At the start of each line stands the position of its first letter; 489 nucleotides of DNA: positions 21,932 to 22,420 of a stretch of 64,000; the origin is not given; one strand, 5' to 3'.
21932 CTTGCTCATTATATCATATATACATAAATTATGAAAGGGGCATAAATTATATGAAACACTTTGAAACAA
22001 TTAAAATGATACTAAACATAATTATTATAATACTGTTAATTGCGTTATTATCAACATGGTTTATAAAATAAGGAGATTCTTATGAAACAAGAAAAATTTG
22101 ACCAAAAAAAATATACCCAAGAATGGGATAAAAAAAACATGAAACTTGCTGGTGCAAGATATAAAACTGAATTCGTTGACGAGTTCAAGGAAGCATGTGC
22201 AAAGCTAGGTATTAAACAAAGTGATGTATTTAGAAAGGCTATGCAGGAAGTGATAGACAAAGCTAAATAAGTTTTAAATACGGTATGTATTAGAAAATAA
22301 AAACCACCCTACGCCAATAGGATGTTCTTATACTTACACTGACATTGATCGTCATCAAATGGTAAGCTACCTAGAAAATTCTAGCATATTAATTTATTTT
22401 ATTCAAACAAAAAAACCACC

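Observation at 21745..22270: Palindrome-controlled three-gene moron operon: two tiny membrane peptides (40 and 29 aa) followed by a ribbon-helix-helix protein; possible toxin/regulator or novel exclusion module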

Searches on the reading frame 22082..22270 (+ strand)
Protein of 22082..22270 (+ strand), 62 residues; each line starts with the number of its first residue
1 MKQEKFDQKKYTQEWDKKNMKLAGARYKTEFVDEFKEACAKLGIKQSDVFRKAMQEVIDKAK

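Call 7: search_protein_families(library=pfam, proteins=[window:22082-22267:+], max_evalue=1)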
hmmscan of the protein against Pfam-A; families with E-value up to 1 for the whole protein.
seq(62 aa): 3 families
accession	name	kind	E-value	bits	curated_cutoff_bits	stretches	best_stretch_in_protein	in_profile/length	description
PF12651.13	RHH_3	-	0.039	14.4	21.6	1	28-58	10-40/44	Ribbon-helix-helix domain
PF04221.18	RelB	-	0.1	13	22.4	1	28-60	9-41/82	RelB antitoxin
PF00701.28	DHDPS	-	0.12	11.5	22.1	1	10-60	227-277/289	Dihydrodipicolinate synthetase family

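Call 8: search_protein_families(library=phrogs, proteins=[window:22082-22267:+], max_evalue=1)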
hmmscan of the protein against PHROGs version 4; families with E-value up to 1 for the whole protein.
seq(62 aa): 5 families
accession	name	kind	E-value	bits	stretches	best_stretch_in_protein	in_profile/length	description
phrog_3180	-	transcription regulation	0.0012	19.8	1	32-62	17-47/50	Arc-like repressor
phrog_876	-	transcription regulation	0.014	15.9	1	7-62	54-109/239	transcriptional repressor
phrog_20437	-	DNA, RNA and nucleotide metabolism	0.041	14.4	1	5-52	46-97/212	DNA replication initiation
phrog_4314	-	unknown function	0.068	14.5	1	2-43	12-54/55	-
phrog_16681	-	unknown function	0.66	11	1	10-62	147-200/201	-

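Call 10: find_homologous_proteins(query=window:22082-22267:+, max_evalue=0.01)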
Query seq(62 aa) (62 aa): 53 proteins with E <= 0.01 among 53 candidates.
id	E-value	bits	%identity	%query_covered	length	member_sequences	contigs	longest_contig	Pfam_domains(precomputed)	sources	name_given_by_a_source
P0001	4.4e-32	125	100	100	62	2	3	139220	-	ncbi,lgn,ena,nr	ncbi:MAG: hypothetical protein KHY88_00415 [Erysipelotrichaceae bacterium]|nr:hypothetical protein [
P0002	9.4e-27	109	85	100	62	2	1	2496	-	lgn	-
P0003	1.2e-26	108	85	100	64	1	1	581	-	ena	-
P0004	1.3e-26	108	82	100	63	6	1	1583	-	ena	-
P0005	2.6e-26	107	84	100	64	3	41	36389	-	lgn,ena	-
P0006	5.5e-26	106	88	92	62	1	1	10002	-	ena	-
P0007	3.8e-25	104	84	92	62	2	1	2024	-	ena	-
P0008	2.0e-24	101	84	92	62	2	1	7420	-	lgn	-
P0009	2.4e-24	101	83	94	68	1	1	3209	-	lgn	-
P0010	4.9e-24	100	74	98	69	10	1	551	-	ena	-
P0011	1.4e-23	99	78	95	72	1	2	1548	-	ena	-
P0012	4.5e-23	97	77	98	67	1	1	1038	-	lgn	-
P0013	2.3e-21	92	72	98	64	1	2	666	-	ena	-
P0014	4.8e-21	91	77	97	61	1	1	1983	PF10723.16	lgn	-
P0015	6.0e-21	90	81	92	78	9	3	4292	-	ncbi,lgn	-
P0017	1.4e-20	89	75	97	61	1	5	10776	PF10723.16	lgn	-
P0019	1.9e-20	89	75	97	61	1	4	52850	PF10723.16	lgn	-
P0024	7.4e-20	87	74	98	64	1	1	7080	PF10723.16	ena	-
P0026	9.7e-20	87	71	100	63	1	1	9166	PF10723.16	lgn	-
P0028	1.1e-19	87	72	98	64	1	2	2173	PF10723.16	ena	-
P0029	1.4e-19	86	74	98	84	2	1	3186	PF10723.16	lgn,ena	-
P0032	2.6e-19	85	71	90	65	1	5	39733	-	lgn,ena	-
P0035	5.3e-19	84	72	98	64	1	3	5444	PF10723.16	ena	-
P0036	1.1e-18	83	72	94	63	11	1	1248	PF10723.16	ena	-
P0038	1.7e-18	83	66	94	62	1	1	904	PF10723.16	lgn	-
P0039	2.1e-18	83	72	98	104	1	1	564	PF10723.16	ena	-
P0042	6.9e-18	81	73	90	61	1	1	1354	PF10723.16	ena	-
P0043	8.5e-18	81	75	90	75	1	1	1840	PF10723.16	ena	-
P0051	1.6e-15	73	76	79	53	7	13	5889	PF10723.16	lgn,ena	-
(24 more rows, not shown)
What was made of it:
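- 22082..22270 (+): RHH protein (62 aa), the inferred autorepressor. 53 homologue clusters (call 10).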

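Call 11: find_encoding_contigs(protein=P0005, flank=4000, max_places=6)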
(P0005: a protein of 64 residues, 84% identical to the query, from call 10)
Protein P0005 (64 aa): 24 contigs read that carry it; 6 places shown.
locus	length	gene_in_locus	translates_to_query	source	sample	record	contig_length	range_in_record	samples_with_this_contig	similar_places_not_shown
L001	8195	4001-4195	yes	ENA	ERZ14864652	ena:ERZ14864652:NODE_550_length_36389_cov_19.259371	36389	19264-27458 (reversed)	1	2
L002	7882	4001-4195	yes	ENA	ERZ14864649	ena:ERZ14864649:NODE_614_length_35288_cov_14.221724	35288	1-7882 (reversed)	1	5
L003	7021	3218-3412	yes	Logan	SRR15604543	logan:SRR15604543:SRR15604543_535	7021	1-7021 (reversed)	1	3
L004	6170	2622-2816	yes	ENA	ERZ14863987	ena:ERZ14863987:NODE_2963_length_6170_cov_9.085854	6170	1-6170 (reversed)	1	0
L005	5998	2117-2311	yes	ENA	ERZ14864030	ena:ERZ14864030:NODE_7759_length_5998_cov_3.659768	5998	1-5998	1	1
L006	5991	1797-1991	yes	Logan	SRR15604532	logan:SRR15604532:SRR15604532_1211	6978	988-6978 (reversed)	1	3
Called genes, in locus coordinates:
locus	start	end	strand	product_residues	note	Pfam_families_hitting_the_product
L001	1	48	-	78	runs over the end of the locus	-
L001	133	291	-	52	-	-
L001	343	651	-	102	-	-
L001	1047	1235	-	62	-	-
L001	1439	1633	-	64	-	PF12844:HTH_19 (weak)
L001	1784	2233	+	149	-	PF01381:HTH_3 (weak)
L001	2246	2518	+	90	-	-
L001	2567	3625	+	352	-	PF13588:HSDR_N_2 (weak), PF04313:HSDR_N (weak)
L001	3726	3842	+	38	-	-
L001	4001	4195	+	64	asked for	-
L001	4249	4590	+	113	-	-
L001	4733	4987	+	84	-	-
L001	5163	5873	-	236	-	PF12686:DUF3800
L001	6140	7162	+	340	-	PF14659:Phage_int_SAM_3, PF00589:Phage_integrase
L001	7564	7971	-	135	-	-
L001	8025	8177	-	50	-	-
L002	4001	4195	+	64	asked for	-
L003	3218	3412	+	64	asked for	-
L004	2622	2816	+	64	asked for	-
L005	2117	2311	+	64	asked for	-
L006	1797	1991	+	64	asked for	-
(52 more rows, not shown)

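Call 12: find_encoding_contigs(protein=P0019, flank=4000, max_places=4)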
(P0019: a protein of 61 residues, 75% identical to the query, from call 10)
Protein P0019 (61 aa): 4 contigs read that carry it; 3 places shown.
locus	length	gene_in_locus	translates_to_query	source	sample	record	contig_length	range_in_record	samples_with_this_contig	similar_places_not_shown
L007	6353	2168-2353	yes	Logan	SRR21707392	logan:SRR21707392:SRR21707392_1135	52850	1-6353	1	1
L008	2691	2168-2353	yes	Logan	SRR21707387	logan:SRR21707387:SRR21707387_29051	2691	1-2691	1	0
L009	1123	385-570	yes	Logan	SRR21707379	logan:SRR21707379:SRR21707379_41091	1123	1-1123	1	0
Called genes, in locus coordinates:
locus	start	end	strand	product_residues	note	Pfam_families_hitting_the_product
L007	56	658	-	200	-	PF02498:Bro-N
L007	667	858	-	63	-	PF01381:HTH_3, PF13443:HTH_26 (weak)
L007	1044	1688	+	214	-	PF12844:HTH_19, PF13560:HTH_31, PF01381:HTH_3, PF00717:Peptidase_S24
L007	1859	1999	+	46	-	-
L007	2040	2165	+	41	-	-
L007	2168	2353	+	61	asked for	PF10723:RepB-RCR_reg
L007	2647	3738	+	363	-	PF14657:Arm-DNA-bind_4, PF14659:Phage_int_SAM_3, PF00589:Phage_integrase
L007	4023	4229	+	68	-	-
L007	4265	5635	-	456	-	PF01546:Peptidase_M20, PF07687:M20_dimer (weak)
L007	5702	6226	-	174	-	PF04024:PspC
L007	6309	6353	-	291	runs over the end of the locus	PF13289:SIR2_2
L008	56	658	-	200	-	PF02498:Bro-N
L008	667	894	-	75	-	PF12844:HTH_19 (weak), PF01381:HTH_3, PF13443:HTH_26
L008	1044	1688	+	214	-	PF12844:HTH_19, PF13560:HTH_31, PF01381:HTH_3, PF00717:Peptidase_S24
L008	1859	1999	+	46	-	-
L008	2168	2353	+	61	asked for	PF10723:RepB-RCR_reg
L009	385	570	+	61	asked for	PF10723:RepB-RCR_reg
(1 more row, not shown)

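Call 13: find_encoding_contigs(protein=P0032, flank=4000, max_places=4)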
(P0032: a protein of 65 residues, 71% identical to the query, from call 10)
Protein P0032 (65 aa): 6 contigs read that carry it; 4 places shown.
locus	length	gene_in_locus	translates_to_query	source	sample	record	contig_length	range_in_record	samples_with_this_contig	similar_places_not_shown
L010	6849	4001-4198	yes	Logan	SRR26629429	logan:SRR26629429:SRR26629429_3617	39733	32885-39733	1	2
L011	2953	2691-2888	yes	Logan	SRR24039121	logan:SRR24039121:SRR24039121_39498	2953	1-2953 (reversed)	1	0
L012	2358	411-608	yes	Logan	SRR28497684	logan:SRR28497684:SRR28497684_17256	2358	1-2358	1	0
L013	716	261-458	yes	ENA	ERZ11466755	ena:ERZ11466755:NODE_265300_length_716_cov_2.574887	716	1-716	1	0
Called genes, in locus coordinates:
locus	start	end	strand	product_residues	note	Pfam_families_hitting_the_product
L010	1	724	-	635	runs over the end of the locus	PF13555:AAA_29 (faint), PF04423:Rad50_zn_hook (weak)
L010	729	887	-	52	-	-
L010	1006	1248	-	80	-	-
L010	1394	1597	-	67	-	-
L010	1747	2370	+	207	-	PF01381:HTH_3, PF12844:HTH_19 (faint), PF13443:HTH_26 (weak), PF13560:HTH_31, PF00717:Peptidase_S24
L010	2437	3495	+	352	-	PF13588:HSDR_N_2 (weak), PF04313:HSDR_N (weak)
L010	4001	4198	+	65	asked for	-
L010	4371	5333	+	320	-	PF07751:Abi_2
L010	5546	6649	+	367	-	PF14657:Arm-DNA-bind_4, PF00589:Phage_integrase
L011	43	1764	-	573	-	PF01841:Transglut_core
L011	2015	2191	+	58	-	-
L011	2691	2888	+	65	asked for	-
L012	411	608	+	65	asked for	-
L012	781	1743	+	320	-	PF07751:Abi_2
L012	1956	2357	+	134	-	?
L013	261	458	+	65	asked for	-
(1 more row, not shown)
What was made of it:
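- The cassette sits in the cI-int cargo region among defence-like genes (calls 11-13). Other genes intervene in L001 and L010 (calls 11, 13).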

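Call 17: find_related_loci(query=A1, collection=genome_contigs, flank=4000)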
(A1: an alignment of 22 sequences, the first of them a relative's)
Query A1 (62 aa) in genome_contigs; peptide patterns used: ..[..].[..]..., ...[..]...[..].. (x = any residue, [..] = any of these).
232 stretches matched a pattern; 22 encode a relative of the query (tblastn E <= 1e-3); 22 distinct loci.
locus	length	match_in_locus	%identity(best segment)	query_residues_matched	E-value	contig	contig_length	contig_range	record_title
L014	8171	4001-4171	74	6-62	9e-25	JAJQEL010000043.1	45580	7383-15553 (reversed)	MAG: Erysipelotrichaceae bacterium isolate MI.9_3 NODE_99_length_45580_cov_30.792839, whole genome shotgun sequence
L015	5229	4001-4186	65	1-62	2e-22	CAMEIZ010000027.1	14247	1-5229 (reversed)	MAG: uncultured Traorella sp. isolate SRR15057922_bin.37_metaWRAP_v1.3_MAG genome assembly, contig: ERZ10407413.1844, wh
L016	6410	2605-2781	63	4-62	1e-21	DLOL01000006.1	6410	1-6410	MAG TPA_asm: Eubacteriaceae bacterium UBA7485 UBA7485_contig_3626, whole genome shotgun sequence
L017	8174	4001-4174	60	4-61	4e-21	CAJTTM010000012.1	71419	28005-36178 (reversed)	MAG TPA_asm: uncultured Erysipelotrichales bacterium isolate MGBC113645 genome assembly, contig: MGBC113645.12, whole ge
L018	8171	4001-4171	65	6-62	4e-21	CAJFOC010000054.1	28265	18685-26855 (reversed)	uncultured Holdemania sp. isolate Coassembly_mag_156 genome assembly, contig: MAGpy_11413_min2k_bin_156_fak87_1286847, w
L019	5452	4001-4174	55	4-61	7e-20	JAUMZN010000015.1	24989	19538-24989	MAG: Erysipelotrichaceae bacterium isolate S17M_St_31 NODE_382_length_24989_cov_7.857143, whole genome shotgun sequence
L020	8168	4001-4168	61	6-61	1e-19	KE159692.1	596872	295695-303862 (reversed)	Firmicutes bacterium M10-2 genomic scaffold acPFH-supercont1.2, whole genome shotgun sequence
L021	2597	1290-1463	60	5-62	3e-19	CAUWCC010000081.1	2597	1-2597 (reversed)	MAG: uncultured Bulleidia sp. isolate SRS17165154__bin49 genome assembly, contig: SRS17165154_NODE_10961_length_2597_cov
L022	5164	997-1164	61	6-61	3e-19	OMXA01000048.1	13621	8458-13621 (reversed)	uncultured Erysipelotrichaceae bacterium isolate RUG050 genome assembly, contig: scaffold_4347, whole genome shotgun seq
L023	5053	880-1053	59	3-60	3e-19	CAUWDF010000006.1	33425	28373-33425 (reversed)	MAG: uncultured Bulleidia sp. isolate SRS10476996__bin120 genome assembly, contig: SRS10476996_NODE_892_length_33425_cov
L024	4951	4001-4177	59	4-62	3e-19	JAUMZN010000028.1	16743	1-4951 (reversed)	MAG: Erysipelotrichaceae bacterium isolate S17M_St_31 NODE_630_length_16743_cov_8.308845, whole genome shotgun sequence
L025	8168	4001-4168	61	6-61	5e-19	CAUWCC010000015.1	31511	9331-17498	MAG: uncultured Bulleidia sp. isolate SRS17165154__bin49 genome assembly, contig: SRS17165154_NODE_493_length_31511_cov_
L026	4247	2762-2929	61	6-61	6e-19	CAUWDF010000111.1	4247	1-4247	MAG: uncultured Bulleidia sp. isolate SRS10476996__bin120 genome assembly, contig: SRS10476996_NODE_12835_length_4247_co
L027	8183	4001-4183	52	1-61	1e-18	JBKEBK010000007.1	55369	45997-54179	MAG: Anaerorhabdus sp. isolate VLC_074 k121_5556767, whole genome shotgun sequence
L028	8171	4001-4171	58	6-62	2e-18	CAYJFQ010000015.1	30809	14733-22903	MAG TPA_asm: uncultured Erysipelotrichaceae bacterium isolate ERP123703_co1_312 genome assembly, contig: NODE_1447_lengt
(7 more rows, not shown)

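Call 18: find_related_loci(query=A1, collection=viral_contigs, flank=4000)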
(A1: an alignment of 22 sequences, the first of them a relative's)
Query A1 (62 aa) in viral_contigs; peptide patterns used: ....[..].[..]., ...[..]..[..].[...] (x = any residue, [..] = any of these).
251 stretches matched a pattern; 54 encode a relative of the query (tblastn E <= 1e-3); 54 distinct loci.
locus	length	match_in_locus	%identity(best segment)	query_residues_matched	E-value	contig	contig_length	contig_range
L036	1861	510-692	74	1-61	1e-25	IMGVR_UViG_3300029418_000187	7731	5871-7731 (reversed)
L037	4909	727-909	74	1-61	4e-25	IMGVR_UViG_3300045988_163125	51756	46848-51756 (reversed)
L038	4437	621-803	74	1-61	4e-25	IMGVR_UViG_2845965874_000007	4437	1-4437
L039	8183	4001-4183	74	1-61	4e-25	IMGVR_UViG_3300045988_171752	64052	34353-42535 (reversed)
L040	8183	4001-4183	74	1-61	4e-25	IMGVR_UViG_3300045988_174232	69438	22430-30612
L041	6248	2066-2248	74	1-61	4e-25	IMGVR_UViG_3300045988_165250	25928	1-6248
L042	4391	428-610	74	1-61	4e-25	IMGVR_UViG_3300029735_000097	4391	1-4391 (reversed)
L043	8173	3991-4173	72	1-61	8e-25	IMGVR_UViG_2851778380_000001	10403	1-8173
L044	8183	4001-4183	72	1-61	8e-25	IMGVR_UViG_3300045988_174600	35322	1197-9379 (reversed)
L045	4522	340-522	72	1-61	9e-25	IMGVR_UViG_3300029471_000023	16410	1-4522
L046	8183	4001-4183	72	1-61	2e-24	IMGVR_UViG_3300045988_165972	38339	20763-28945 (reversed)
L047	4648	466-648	72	1-61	3e-24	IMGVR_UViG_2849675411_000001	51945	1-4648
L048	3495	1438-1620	70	1-61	8e-24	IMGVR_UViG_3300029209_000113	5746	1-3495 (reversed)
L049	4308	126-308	70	1-61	8e-24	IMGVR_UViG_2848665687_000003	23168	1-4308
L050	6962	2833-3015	70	1-61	7e-24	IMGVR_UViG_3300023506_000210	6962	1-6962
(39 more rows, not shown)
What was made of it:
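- All contexts are prophage lysogeny modules (calls 11-13, 17, 18).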

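Call 34: search_solved_structures(query=A1, max_evalue=10, show_alignments=2)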
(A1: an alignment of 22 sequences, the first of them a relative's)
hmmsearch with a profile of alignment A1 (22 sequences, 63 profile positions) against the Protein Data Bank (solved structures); distinct sequences matched with E-value up to 10: 21.
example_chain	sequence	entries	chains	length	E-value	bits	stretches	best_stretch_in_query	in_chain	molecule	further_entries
2mw4_A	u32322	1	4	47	0.062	16.2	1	24-53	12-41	Transcription factor protein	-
3r3e_A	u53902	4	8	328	0.082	15.8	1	15-60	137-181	Uncharacterized protein yqjG | protein yqjG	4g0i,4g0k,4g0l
4wlq_A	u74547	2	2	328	0.21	14.5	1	29-52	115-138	Ubiquitin carboxyl-terminal hydrolase isozyme L5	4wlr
3a7s_A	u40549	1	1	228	0.25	14.3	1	29-52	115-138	Ubiquitin carboxyl-terminal hydrolase isozyme L5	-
3tb3_A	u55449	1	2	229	0.25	14.3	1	29-52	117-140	Ubiquitin carboxyl-terminal hydrolase isozyme L5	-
3rii_A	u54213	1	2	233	0.26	14.2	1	29-52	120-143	Ubiquitin carboxyl-terminal hydrolase isozyme L5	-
3ris_A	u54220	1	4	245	0.27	14.2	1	29-52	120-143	Ubiquitin carboxyl-terminal hydrolase isozyme L5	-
4wlp_A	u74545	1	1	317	0.31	14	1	29-52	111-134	Ubiquitin carboxyl-terminal hydrolase isozyme L5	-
9e7k_A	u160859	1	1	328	0.31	14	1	29-52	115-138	Isoform 3 of Ubiquitin carboxyl-terminal hydrolase isozyme L5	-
3ihr_A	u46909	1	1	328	0.31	14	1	29-52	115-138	Ubiquitin carboxyl-terminal hydrolase isozyme L5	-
4uel_A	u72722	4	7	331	0.32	13.9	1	29-52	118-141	UBIQUITIN CARBOXYL-TERMINAL HYDROLASE ISOZYME L5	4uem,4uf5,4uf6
1p94_A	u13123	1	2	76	0.42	13.5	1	19-51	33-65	plasmid partition protein ParG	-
5u1z_A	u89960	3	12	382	0.61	13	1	19-39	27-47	Putative aminotransferase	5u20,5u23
5u21_A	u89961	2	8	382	0.61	13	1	19-39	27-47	Putative aminotransferase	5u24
9smn_C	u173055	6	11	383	1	12.3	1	10-39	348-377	BRISC and BRCA1-A complex member 2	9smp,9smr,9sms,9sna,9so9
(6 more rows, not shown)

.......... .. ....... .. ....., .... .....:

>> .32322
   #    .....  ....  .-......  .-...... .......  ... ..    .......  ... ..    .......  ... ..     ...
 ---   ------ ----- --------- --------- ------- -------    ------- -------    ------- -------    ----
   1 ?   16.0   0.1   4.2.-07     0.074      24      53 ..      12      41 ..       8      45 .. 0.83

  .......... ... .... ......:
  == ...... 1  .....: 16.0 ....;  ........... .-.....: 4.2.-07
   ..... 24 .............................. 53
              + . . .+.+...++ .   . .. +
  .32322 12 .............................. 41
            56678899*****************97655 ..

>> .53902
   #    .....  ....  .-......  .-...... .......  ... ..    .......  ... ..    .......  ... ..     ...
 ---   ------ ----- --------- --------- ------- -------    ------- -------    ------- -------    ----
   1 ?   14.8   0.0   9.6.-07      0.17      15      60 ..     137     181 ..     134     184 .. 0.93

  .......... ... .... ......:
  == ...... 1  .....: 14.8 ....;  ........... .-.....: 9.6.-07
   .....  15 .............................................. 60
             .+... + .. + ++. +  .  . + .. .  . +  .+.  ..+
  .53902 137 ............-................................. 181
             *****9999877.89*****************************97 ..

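Call 37: predict_structure(alignment_id=A1)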
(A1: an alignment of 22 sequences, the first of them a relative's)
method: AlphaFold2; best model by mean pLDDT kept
length: 62 residues; sequences in the alignment: 22
mean_pLDDT: 77.9   pTM: 0.43
mean pLDDT of the five models: 77.9, 76.7, 76.4, 76.0, 74.5
residues with pLDDT >= 90: 16; 70-90: 30; 50-70: 14; < 50: 2
segments of 3 or more residues with pLDDT < 50: none
pLDDT, mean of each block of 10 residues (from residue 1): 65 71 61 88 89 92 87
secondary structure, 60 per line:
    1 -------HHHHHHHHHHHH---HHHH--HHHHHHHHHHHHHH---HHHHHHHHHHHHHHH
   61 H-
elements in order: H8-19 H23-26 H29-42 H46-61
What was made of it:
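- On RHH (MetJ/Arc/CopG) superfamily repressors: The AlphaFold2 monomer (pLDDT 78) shows an extended segment at residues 20-28 and helices at 29-42 and 46-61 (call 37).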

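Call 40: fold_search(model_id=the predicted structure, library=pdb)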
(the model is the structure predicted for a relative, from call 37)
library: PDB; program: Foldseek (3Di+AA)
matches with E <= 10: 2; with E <= 0.001: 0
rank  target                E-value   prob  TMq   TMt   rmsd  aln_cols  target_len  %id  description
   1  3ft7_B                6.6e+00  0.11  0.41  0.52   2.0        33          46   30  Crystal structure of an extremely stable dimeric protein from sulfolobus islandicus (released 2009-10-20)
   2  5x3t_A                7.2e+00  0.08  0.39  0.36   2.7        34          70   24  VapBC from Mycobacterium tuberculosis (released 2017-06-07)
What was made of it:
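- On RHH (MetJ/Arc/CopG) superfamily repressors: Foldseek was not significant (call 40).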

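Call 42: search_protein_families(library=pfam, alignment_id=A1, max_evalue=0.1)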
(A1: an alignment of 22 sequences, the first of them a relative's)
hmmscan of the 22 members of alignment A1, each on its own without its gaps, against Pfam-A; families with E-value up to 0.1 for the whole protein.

A. member 1, P0001 (62 aa): 1 family
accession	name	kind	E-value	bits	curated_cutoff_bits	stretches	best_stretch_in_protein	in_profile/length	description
PF12651.13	RHH_3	-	0.039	14.4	21.6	1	28-58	10-40/44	Ribbon-helix-helix domain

B. families by the number of members that match (of 22 scanned): 22 families
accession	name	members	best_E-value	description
PF12651.13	RHH_3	10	5.1e-05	Ribbon-helix-helix domain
PF04221.18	RelB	9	0.00084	RelB antitoxin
PF21432.3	56B_RHH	7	0.0026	56B-like, Ribbon-helix-helix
PF09274.16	ParG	6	0.00035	ParG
PF10723.15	RepB-RCR_reg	5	0.0028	Replication regulatory protein RepB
PF19839.5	RHH_9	3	0.013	Ribbon-helix-helix protein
PF00701.28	DHDPS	3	0.017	Dihydrodipicolinate synthetase family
PF19807.5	DUF6290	3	0.027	Family of unknown function (DUF6290)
PF18406.6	DUF1281_C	2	0.0019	Ferredoxin-like domain in Api92-like protein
PF00157.23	Pou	2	0.0069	Pou domain - N-terminal to homeobox domain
PF03070.21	TENA_THI-4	2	0.042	TENA/THI-4/PQQC family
PF24548.1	EF_EFCAB10_C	1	0.0073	EFCAB10, C-terminal EF-hand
PF06300.18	Tsp45I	1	0.023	Tsp45I type II restriction enzyme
PF13281.12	MAP3K_TRAF_bd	1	0.033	MAP3K TRAFs-binding domain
PF07325.16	Curto_V2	1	0.04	Curtovirus V2 protein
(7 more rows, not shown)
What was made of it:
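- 22082..22270 (+): Pfam hits are at RHH clan level (call 42).
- On RHH (MetJ/Arc/CopG) superfamily repressors: Pfam RHH-clan families are hit in 10 of 22 relatives, best E 5e-5, all below the curated cut-offs (call 42).
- Checked: Pfam hits are below threshold in the window protein (RHH_3 E=0.039) and reach 5e-5 in relatives (calls 7, 42).
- Some homologues carry precomputed PF10723 RepB-RCR_reg hits (calls 10, 42).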

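Call 43: find_related_loci(query=A1, collection=metagenome_contigs, flank=1500)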
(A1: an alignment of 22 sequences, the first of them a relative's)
Query A1 (62 aa) in metagenome_contigs; peptide patterns used: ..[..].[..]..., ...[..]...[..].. (x = any residue, [..] = any of these).
435 stretches matched a pattern; 85 encode a relative of the query (tblastn E <= 1e-3); the best 80 are kept; 80 distinct loci.
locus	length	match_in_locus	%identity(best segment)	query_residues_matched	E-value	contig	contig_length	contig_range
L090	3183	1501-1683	74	1-61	1e-25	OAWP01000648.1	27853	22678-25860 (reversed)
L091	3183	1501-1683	74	1-61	1e-25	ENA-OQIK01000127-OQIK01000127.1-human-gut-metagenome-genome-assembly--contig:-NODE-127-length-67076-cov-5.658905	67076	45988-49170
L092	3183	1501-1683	74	1-61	1e-25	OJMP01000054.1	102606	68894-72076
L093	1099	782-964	74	1-61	8e-26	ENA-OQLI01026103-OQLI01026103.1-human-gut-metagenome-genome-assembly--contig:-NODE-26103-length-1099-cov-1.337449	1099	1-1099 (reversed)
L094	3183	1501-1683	74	1-61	3e-25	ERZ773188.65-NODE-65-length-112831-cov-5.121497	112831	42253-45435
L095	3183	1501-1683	74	1-61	3e-25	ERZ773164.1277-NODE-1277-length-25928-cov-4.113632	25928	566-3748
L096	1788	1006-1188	74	1-61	3e-25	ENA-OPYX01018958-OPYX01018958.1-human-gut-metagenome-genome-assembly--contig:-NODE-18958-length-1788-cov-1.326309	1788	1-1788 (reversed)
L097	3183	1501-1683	74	1-61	3e-25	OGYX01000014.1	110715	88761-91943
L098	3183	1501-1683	74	1-61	3e-25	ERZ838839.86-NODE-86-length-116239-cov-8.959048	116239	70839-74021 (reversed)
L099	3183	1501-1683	74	1-61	3e-25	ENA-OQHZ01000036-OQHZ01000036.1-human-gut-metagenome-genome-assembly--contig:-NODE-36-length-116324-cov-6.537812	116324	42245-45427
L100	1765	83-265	72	1-61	8e-25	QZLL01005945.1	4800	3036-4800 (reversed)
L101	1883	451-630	73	2-61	1e-24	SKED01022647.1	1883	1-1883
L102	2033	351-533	72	1-61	2e-24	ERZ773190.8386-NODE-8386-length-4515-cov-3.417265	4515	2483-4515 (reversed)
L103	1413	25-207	72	1-61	4e-24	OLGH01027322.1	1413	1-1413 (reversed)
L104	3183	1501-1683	70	1-61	6e-24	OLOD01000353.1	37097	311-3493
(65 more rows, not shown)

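Call 63: search_protein_families(library=padloc, proteins=[window:22082-22270:+], max_evalue=0.1)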
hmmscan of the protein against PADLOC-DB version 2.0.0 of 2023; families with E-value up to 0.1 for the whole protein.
window:22082-22270:+ (62 aa): 0 families
